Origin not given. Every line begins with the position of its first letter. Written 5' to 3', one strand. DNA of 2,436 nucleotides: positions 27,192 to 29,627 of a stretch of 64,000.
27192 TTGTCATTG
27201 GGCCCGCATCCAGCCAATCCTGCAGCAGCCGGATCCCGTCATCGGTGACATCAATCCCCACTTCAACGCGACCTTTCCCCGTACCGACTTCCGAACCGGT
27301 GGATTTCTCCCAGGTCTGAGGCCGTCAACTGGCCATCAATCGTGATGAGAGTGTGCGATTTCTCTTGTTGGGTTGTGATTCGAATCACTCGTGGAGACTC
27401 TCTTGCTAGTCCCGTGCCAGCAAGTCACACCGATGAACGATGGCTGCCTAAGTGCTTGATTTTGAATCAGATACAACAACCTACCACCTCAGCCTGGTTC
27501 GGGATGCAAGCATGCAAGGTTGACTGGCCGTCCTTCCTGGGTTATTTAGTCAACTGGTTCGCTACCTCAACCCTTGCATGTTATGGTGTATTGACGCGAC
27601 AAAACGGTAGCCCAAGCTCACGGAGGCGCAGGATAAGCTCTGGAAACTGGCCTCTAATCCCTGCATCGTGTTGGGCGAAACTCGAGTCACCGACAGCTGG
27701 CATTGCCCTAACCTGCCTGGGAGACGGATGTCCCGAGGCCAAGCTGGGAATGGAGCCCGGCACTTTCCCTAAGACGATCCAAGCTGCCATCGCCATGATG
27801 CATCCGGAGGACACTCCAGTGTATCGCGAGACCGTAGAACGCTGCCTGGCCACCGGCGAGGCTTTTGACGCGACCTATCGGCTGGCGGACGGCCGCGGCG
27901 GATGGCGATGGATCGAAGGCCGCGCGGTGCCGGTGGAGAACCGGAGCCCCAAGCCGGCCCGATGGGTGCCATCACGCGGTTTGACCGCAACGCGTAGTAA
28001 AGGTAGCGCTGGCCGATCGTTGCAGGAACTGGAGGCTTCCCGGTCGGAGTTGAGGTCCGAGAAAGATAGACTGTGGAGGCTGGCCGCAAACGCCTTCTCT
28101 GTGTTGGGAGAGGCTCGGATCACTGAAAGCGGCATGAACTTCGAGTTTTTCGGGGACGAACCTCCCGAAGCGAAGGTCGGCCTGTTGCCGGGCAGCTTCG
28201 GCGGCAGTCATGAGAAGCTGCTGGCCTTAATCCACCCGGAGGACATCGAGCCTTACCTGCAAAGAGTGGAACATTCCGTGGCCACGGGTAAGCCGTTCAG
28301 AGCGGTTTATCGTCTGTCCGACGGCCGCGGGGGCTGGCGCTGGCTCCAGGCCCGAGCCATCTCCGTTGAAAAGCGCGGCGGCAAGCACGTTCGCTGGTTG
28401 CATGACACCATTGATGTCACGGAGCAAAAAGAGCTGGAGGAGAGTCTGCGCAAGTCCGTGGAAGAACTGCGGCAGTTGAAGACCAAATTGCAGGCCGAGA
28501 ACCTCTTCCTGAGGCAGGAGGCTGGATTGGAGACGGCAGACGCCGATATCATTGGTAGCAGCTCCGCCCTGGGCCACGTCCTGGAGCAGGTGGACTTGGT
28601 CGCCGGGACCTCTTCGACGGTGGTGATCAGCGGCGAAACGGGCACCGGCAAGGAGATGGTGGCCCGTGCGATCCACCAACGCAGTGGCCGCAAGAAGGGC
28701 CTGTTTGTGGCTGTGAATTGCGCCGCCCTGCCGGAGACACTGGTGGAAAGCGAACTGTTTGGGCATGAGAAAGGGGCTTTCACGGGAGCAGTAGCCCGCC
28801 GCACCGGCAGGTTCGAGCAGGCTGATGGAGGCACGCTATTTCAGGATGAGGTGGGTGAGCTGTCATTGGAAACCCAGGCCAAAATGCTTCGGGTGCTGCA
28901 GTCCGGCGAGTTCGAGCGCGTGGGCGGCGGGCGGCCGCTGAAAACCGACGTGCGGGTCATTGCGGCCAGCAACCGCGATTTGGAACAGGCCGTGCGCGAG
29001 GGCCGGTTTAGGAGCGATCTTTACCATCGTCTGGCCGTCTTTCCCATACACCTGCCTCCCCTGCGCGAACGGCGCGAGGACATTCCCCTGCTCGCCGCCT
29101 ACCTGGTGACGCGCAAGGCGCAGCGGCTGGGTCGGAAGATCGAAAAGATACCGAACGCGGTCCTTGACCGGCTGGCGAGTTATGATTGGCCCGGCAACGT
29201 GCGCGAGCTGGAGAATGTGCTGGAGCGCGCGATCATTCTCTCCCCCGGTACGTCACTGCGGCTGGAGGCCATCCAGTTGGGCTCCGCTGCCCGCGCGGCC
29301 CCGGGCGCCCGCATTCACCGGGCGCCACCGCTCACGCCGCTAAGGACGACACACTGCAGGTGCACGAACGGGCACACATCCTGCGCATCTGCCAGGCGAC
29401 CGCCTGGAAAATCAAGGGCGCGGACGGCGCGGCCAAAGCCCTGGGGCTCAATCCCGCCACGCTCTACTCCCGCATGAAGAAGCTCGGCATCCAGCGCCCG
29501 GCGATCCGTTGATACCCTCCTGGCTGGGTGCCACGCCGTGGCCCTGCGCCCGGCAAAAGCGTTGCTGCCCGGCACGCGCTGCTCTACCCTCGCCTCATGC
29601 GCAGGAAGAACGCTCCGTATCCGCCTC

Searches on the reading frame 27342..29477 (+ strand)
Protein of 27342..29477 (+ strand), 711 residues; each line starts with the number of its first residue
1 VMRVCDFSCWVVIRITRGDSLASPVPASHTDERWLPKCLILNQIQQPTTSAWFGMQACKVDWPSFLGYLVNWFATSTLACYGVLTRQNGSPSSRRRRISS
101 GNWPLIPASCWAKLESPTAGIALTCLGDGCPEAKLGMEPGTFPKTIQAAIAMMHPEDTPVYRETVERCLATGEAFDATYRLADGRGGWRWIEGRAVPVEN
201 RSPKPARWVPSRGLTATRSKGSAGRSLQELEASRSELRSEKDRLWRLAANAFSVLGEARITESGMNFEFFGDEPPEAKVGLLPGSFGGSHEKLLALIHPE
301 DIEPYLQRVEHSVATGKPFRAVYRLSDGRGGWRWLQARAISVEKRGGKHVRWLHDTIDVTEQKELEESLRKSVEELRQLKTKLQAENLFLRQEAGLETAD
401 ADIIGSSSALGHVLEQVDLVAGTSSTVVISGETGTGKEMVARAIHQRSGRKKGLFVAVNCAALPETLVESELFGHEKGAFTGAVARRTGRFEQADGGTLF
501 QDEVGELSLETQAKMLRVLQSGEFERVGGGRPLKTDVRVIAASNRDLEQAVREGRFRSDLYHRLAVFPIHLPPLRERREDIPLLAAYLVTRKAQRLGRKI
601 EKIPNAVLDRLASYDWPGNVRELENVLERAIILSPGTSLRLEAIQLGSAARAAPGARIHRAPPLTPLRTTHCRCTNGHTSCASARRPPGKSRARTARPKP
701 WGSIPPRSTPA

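Call 50: search_protein_families(library=pfam, proteins=[window:27342-29477:+], max_evalue=0.01)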
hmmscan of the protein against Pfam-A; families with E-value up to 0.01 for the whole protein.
window:27342-29477:+ (711 aa): 8 families
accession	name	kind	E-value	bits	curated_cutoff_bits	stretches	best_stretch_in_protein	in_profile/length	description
PF00158.32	Sigma54_activat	-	5e-70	235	20.2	1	403-570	1-168/168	Sigma-54 interaction domain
PF08447.18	PAS_3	-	3.5e-28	98.1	25.6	2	135-209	12-86/89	PAS fold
PF25601.1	AAA_lid_14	-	1.5e-23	82.9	27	1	575-645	1-71/87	AAA+ ATPase lid domain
PF14532.12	Sigma54_activ_2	-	5.3e-21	75.8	25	1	404-574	1-138/138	Sigma-54 interaction domain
PF08448.16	PAS_4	-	9.4e-08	32.7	23.1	0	295-363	42-109/110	PAS fold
PF07728.20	AAA_5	-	1.3e-06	28.9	22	1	427-546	2-124/139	AAA domain (dynein-related subfamily)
PF13191.12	AAA_16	-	0.00031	21.7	32.6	1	411-474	10-80/167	AAA ATPase domain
PF00004.35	AAA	-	0.00036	21.4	21.2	1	428-561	2-128/131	ATPase family associated with various cellular activities (AAA)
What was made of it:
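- Checked: Second activator 27342-29477 has two PAS_3 stretches plus Sigma54_activat (call 50).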
